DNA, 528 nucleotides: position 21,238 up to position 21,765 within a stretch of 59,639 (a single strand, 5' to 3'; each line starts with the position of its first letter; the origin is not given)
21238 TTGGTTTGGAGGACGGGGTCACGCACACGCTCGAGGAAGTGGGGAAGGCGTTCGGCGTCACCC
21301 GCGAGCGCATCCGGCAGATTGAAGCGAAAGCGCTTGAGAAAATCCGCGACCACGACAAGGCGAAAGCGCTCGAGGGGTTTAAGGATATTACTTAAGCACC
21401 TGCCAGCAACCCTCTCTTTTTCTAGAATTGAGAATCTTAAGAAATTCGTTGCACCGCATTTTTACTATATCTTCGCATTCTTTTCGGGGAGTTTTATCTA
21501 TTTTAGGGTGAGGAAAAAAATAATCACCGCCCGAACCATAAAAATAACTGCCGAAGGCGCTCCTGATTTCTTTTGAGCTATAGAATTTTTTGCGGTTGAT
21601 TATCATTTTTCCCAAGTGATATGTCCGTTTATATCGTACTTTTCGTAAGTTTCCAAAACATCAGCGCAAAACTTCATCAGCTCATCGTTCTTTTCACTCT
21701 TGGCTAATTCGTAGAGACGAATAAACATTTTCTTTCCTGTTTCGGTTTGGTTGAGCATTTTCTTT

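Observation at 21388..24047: Low-GC island fused to lexA encodes a NucS-like nuclease-wHTH protein, an HNH endonuclease and two small proteins: candidate SOS-coupled nuclease or defence module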

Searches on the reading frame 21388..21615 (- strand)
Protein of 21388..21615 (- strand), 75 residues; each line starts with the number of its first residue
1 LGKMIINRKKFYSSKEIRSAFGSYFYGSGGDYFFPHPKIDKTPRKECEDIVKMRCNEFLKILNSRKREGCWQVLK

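Call 3: search_protein_families(library=pfam, proteins=[window:21388-21615:-], max_evalue=1)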
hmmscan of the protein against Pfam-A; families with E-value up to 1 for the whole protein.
window:21388-21615:- (75 aa): 0 families

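Call 5: search_protein_families(library=padloc, proteins=[window:21388-21615:-], max_evalue=1)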
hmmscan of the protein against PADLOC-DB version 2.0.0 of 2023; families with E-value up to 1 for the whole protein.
window:21388-21615:- (75 aa): 0 families

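Call 6: search_protein_families(library=ncbifam, proteins=[window:21388-21615:-], max_evalue=1)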
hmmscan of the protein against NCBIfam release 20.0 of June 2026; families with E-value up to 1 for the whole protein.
window:21388-21615:- (75 aa): 0 families

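Call 7: search_protein_families(library=phrogs, proteins=[window:21388-21615:-], max_evalue=1)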
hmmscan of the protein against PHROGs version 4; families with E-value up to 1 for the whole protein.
window:21388-21615:- (75 aa): 0 families

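Call 50: find_homologous_proteins(query=window:21391-21606:-, max_evalue=0.01)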
Query seq(72 aa) (72 aa): 4 proteins with E <= 0.01 among 4 candidates.
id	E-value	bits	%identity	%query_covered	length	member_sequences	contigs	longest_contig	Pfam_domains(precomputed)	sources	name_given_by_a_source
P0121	1.2e-43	164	100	100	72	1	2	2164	-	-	-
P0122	2.1e-25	106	81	81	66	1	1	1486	-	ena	-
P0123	1.4e-22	97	76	75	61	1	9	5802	-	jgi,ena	-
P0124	6.5e-20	88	66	82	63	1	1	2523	-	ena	-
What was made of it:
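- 21388..21606 (-): p75/p72: conserved small gene marking the downstream border of the lexA-linked R-M slot. It is not part of the cassette or of the M1-HNH unit. 3 database homologues at 66-81% identity (call 50).
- Tried and rejected: The window's exact p72 protein is on record on two contigs (longest 2,164 nt); I did not check whether these are independent of the window (call 50).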

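Call 51: find_encoding_contigs(protein=P0123, flank=5000, max_places=4)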
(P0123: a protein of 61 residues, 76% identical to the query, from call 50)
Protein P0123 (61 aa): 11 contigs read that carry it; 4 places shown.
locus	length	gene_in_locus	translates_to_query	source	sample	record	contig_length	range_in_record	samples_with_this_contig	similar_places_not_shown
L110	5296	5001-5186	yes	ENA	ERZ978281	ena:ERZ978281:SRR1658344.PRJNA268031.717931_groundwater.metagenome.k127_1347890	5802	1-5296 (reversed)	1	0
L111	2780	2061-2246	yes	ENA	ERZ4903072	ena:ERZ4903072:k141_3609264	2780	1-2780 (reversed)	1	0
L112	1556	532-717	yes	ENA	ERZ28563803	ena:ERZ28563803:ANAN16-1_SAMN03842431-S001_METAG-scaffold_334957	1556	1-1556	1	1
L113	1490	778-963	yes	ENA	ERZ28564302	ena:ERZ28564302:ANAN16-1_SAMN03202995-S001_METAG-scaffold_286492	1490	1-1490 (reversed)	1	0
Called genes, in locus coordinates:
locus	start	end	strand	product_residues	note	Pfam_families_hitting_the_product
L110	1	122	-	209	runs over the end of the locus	?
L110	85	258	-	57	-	-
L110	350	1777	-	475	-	PF01139:RtcB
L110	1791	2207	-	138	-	PF01951:Archease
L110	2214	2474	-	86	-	PF05016:ParE_toxin (weak), PF15738:YafQ_toxin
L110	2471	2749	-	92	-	-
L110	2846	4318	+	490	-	PF01726:LexA_DNA_bind, PF12802:MarR_2 (faint), PF00717:Peptidase_S24, PF01555:N6_N4_Mtase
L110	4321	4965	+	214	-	PF02976:MutH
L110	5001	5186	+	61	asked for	-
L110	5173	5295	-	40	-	?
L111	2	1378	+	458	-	?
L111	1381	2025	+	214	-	PF02976:MutH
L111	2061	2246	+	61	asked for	-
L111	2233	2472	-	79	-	PF02823:ATP-synt_DE_N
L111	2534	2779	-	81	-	?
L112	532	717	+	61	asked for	-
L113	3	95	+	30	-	?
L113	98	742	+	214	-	PF02976:MutH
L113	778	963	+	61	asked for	-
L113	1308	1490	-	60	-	?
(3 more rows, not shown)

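Call 52: find_encoding_contigs(protein=P0124, flank=5000, max_places=2)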
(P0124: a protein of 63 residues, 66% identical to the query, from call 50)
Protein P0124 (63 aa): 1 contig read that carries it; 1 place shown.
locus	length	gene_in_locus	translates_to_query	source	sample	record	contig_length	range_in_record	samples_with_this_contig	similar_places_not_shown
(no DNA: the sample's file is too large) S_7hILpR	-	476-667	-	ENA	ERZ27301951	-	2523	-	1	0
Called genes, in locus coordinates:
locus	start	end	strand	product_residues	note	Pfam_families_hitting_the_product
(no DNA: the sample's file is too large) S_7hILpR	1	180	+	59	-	?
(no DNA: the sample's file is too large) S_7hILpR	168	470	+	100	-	-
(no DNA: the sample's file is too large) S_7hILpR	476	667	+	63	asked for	-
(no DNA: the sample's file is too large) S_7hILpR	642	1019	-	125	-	-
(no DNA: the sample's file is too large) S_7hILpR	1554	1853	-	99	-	-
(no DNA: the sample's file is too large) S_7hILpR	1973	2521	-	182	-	?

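Call 60: find_encoding_contigs(protein=P0122, flank=5000, max_places=3)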
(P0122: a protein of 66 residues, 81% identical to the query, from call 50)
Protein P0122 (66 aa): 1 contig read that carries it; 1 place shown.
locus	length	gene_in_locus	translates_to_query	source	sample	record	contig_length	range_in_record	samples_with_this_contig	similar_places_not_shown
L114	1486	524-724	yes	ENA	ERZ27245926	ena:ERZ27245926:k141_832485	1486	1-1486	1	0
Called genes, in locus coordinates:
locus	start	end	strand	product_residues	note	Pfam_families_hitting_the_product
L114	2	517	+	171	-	?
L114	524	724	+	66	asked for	-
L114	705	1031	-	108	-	-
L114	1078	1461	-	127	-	PF12844:HTH_19, PF13560:HTH_31, PF01381:HTH_3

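Call 74: search_protein_families(library=pfam, proteins=[L110:4321-4962:+, L114:2-514:+], max_evalue=0.01)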
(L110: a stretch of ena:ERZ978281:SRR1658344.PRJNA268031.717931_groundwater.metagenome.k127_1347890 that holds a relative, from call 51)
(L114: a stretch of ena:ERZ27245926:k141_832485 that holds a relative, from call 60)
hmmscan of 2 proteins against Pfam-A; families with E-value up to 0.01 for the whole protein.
L110:4321-4962:+ (214 aa): 1 family
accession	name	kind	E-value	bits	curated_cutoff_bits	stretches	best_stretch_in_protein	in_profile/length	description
PF02976.21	MutH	-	6.9e-10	39.2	23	1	64-135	16-88/103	DNA mismatch repair enzyme MutH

L114:2-514:+ (171 aa): 1 family
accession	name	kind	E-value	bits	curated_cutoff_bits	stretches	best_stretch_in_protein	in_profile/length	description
PF09549.16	RE_Bpu10I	-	1.7e-17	64.2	25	1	5-154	30-184/218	Bpu10I restriction endonuclease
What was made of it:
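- p75 travels with other restriction enzymes (calls 51, 60, 74).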
